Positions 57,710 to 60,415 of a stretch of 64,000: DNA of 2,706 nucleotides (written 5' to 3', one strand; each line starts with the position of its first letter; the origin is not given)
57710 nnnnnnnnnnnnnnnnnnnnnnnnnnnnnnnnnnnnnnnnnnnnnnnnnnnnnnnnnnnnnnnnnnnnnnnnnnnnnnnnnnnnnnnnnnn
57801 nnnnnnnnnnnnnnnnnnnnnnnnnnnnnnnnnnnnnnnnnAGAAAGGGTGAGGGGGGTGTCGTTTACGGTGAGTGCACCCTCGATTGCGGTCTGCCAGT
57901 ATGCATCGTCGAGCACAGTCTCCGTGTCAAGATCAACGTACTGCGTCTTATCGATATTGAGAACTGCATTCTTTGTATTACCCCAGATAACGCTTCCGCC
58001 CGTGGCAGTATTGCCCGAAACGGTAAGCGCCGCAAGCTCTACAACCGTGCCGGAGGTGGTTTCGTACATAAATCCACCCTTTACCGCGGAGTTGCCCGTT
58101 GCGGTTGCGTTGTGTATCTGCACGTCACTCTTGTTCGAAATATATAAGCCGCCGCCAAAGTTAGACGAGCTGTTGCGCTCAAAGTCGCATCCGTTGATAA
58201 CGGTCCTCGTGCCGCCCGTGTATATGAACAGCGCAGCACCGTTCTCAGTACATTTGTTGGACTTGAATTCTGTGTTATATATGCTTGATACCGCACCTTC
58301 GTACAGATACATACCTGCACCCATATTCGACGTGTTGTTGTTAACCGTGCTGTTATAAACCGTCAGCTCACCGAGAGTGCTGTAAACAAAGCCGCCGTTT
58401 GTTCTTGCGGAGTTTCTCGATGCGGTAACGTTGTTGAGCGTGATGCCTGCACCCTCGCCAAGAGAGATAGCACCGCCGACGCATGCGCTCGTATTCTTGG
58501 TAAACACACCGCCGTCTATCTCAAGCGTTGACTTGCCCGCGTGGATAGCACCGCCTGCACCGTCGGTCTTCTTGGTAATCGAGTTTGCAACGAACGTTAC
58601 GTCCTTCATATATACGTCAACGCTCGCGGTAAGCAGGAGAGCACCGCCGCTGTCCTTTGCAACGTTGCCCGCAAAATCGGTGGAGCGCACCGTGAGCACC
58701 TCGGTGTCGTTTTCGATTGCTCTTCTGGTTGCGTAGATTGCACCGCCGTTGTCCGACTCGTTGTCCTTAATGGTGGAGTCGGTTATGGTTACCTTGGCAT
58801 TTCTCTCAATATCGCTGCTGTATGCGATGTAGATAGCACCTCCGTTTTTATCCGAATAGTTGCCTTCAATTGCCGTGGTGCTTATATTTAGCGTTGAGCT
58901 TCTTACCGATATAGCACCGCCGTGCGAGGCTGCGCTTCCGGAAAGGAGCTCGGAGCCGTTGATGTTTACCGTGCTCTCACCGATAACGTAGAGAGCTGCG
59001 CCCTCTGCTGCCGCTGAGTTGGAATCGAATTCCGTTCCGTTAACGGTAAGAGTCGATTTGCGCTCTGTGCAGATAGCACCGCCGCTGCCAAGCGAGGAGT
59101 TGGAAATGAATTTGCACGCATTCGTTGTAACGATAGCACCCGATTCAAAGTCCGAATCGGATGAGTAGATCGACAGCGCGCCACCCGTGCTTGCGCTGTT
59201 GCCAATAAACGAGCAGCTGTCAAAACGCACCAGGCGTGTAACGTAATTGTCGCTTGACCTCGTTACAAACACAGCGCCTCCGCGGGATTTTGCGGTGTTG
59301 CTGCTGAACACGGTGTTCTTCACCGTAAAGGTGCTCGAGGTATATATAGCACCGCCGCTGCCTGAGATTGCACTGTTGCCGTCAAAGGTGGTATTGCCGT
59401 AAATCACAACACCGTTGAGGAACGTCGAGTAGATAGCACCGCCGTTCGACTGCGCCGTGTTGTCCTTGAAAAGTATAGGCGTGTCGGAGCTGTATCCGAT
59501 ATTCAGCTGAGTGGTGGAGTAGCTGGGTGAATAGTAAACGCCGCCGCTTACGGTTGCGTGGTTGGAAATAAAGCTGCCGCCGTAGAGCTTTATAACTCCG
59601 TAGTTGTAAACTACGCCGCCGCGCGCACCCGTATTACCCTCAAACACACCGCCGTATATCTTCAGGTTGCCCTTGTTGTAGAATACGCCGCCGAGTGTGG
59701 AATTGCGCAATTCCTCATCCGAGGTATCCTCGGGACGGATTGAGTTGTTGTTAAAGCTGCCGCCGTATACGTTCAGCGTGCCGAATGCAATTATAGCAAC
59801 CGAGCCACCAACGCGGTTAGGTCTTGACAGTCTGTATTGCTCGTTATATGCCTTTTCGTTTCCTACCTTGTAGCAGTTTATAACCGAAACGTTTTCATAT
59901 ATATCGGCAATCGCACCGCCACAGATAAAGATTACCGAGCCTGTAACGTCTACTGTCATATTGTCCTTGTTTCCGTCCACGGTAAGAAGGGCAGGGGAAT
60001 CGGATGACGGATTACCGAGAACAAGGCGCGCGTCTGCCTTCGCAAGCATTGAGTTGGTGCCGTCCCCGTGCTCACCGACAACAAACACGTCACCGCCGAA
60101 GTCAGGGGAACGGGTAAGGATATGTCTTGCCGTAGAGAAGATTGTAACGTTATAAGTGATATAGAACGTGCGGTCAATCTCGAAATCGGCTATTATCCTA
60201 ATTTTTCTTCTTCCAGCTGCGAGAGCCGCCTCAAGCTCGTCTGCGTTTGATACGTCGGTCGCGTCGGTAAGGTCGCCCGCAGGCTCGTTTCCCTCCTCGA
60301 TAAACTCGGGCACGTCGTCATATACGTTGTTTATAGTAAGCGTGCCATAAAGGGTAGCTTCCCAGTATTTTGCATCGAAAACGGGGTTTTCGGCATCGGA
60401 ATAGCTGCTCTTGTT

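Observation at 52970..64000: Giant protein of at least 3,676 aa combining Pmp beta-helix supermodules, a PLD-like domain, four LamG modules and a dead-looking SGNH domain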

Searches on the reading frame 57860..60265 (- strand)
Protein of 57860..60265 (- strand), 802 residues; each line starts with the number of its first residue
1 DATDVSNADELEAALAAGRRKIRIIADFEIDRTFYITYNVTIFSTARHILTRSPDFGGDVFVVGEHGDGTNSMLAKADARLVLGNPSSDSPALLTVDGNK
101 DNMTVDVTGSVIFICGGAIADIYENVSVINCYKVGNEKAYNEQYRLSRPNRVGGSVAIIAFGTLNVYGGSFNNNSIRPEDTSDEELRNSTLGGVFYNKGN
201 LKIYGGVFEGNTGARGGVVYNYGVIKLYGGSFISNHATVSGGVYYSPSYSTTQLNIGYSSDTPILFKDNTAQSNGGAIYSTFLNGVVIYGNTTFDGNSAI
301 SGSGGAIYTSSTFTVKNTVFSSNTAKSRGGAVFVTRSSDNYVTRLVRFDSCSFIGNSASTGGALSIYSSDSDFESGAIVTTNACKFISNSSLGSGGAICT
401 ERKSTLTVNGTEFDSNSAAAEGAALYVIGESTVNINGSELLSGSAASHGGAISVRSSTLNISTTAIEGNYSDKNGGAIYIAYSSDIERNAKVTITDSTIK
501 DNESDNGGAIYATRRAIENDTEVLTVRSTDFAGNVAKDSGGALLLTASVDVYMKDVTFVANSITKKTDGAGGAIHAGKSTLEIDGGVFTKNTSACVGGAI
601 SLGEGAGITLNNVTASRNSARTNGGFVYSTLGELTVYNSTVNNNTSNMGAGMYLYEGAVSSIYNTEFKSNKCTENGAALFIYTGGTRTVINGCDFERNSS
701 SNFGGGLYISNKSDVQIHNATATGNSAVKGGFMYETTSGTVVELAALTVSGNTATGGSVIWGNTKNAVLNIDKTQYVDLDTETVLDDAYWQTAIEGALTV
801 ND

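Call 51: find_homologous_proteins(query=window:57860-60265:-, max_evalue=1e-10)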
Query seq(802 aa) (802 aa): 382 proteins with E <= 1e-10 among 8000 candidates; the best 120 are listed.
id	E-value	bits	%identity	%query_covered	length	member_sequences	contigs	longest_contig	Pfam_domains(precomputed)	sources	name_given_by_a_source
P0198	1.5e-189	650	51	43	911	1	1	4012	-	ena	-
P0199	1.2e-185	637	36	64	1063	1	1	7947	PF02415.24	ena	-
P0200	2.1e-179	617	42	100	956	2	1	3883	PF02415.24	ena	-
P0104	1.2e-149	518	39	100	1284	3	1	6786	PF02415.24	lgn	-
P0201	9.0e-144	499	35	78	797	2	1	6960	PF02415.24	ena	-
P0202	2.5e-131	458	36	81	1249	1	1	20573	PF02415.24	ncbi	-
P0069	1.2e-129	452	39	78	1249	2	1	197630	PF02415.24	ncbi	-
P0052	1.1e-125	439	43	60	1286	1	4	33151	PF18885.7,PF02415.24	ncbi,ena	-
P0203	9.0e-124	433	36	81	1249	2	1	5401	PF02415.24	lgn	-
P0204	1.2e-122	429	37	81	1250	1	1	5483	PF02415.24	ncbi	-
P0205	3.1e-119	418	37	81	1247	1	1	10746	PF02415.24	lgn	-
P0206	4.2e-116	408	33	100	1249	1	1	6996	PF02415.24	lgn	-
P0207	4.4e-108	381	31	95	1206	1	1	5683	PF02415.24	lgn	-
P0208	5.3e-104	368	32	96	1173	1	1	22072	PF02415.24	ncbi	-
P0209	1.5e-98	349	33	82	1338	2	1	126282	PF13229.13,PF07523.19,PF02415.24,PF00041.28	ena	-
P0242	6.0e-30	123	32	71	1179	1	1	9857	PF13229.13,PF02415.24,PF01841.26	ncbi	ncbi:MAG: transglutaminase domain-containing protein [Methanobacteriaceae archaeon]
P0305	1.3e-20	92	30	53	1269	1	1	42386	PF13229.13,PF02415.24,PF01841.26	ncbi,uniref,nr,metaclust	ncbi:transglutaminase domain-containing protein [Methanobrevibacter curvatus]|uniref:Putative outer 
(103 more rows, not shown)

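Call 64: predict_structure(alignment_id=A2)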
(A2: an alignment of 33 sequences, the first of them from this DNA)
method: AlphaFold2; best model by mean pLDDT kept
length: 802 residues; sequences in the alignment: 33
mean_pLDDT: 94.7   pTM: 0.91
mean pLDDT of the five models: 94.7, 94.7, 94.2, 94.1, 93.9
residues with pLDDT >= 90: 700; 70-90: 87; 50-70: 15; < 50: 0
segments of 3 or more residues with pLDDT < 50: none
pLDDT, mean of each block of 10 residues (from residue 1): 95 95 98 96 97 97 92 79 91 95 95 95 97 92 89 96 95 89 77 95 97 96 95 97 94 85 94 97 91 97 97 95 98 91 80 98 96 92 99 98 97 98 98 98 98 98 99 98 90 99 98 88 95 96 95 99 84 96 98 96 96 98 96 98 98 97 99 97 96 98 97 98 98 95 97 93 95 95 89 92 93
secondary structure, 60 per line:
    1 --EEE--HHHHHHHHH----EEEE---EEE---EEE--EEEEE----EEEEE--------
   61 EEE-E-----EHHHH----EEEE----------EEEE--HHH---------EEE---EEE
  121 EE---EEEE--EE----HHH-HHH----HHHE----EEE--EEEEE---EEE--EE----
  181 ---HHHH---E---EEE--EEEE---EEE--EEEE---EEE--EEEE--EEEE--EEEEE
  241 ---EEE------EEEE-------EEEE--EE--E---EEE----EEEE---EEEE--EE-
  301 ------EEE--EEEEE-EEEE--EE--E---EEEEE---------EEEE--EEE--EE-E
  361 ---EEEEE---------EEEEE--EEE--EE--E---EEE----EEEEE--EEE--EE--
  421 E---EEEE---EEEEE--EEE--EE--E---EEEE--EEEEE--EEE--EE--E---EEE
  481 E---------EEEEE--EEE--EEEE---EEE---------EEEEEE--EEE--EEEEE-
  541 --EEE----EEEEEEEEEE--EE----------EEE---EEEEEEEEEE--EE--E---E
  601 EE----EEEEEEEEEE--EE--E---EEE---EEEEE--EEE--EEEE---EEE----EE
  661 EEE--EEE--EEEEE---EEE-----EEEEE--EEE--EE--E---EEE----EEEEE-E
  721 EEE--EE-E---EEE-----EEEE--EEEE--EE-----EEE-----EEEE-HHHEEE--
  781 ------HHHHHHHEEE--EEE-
elements in order (helices of 4 or more, strands of 3 or more residues): E3-5 H8-16 E21-24 E28-30 E34-36 E39-43 E48-52 E61-63 H72-75 E80-83 E94-97 E112-114 E118-122 E126-129 E157-159 E162-166 E170-172 H184-187 E195-197 E200-203 E207-209 E212-215 E219-221 E224-227 E230-233 E236-240 E244-246 E253-256 E264-267 E278-280 E285-288 E292-295 E307-309 E312-316 E318-321 E332-336 E346-349 E352-354 E364-368 E378-382 E385-387 E398-400 E405-409 E412-414 E425-428 E432-436 E439-441 E452-455 E458-462 E465-467 E478-481 E491-495 E498-500 E503-506 E510-512 E522-527 E530-532 E535-539 E543-545 E550-559 E574-576 E580-589 E600-602 E607-616 E627-629 E633-637 E640-642 E645-648 E652-654 E659-663 E666-668 E671-675 E679-681 E687-691 E694-696 E707-709 E714-718 E720-723 E733-735 E741-744 E747-750 E760-762 E768-771 E776-778 H787-793 E794-796 E799-801

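Call 66: fold_search(model_id=the predicted structure, library=pdb)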
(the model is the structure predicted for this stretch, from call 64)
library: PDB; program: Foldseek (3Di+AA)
matches with E <= 10: 413; with E <= 0.001: 1
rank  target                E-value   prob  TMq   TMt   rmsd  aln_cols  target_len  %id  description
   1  8bwk_B                6.0e-04  0.95  0.22  0.24  29.3       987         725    9  Metagenomic derived PL6 alginate lyase (released 2023-12-20)
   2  5gkq_A                1.6e-03  0.57  0.15  0.16  27.8       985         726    8  Structure of PL6 family alginate lyase AlyGC mutant-R241A (released 2017-02-08)
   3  8bwk_C                1.7e-03  0.91  0.23  0.25  29.2       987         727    9  Metagenomic derived PL6 alginate lyase (released 2023-12-20)
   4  3gq7                  2.0e-03  0.94  0.21  0.25  15.5       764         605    9  Crystal Structure of the Bacteriophage Phi29 Gene Product 12 N-terminal Fragment (released 2009-05-26)
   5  5gkd_A                3.3e-03  0.72  0.19  0.21  25.2       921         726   12  Structure of PL6 family alginate lyase AlyGC (released 2017-02-08)
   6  9cdu_C                4.2e-03  1.00  0.19  0.33   8.9       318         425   13  Crystal Structure of Rhombotarget A-peptide Complex (released 2025-07-02)
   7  7o7t                  4.4e-03  0.66  0.20  0.21  25.2       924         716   10  Structure of the PL6 family alginate lyase Patl3640 from Pseudoalteromonas atlantica T6c in complex with 4-deoxy-L-eryth (released 2021-07-28)
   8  4kh3                  4.6e-03  0.91  0.22  0.31  16.3       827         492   11  Structure of a bacterial self-associating protein (released 2014-01-15)
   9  9cdv_B                7.4e-03  1.00  0.18  0.31   9.1       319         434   12  Crystal Structure of Rhombotarget A (released 2025-07-02)
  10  3gq8                  7.4e-03  0.90  0.23  0.28  15.2       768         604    9  Crystal Structure of the Bacteriophage phi29 gene product 12 N-terminal fragment in complex with 2-(N-cyclohexylamino)et (released 2009-05-26)
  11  7o77                  1.9e-02  0.33  0.16  0.17  26.8       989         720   10  Structure of the PL6 family alginate lyase Patl3640 from Pseudoalteromonas atlantica T6c (released 2021-07-28)
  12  5w6f_A                1.9e-02  0.30  0.12  0.15  16.6       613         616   10  Crystal structure of Bacteriophage CBA120 tailspike protein 3 (TSP3, orf212) (released 2018-10-24)
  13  2uve_B                2.4e-02  0.33  0.14  0.18  17.9       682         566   10  Structure of Yersinia enterocolitica Family 28 Exopolygalacturonase (released 2007-05-08)
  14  2uvf_B                2.8e-02  0.23  0.14  0.17  17.9       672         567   11  Structure of Yersinia enterocolitica Family 28 Exopolygalacturonase in Complex with Digalaturonic Acid (released 2007-05-08)
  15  4ozz                  3.0e-02  0.66  0.16  0.25  12.4       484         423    9  Crystal Structure of the periplasmic alginate epimerase AlgG T265N T268M double mutant (released 2015-03-04)
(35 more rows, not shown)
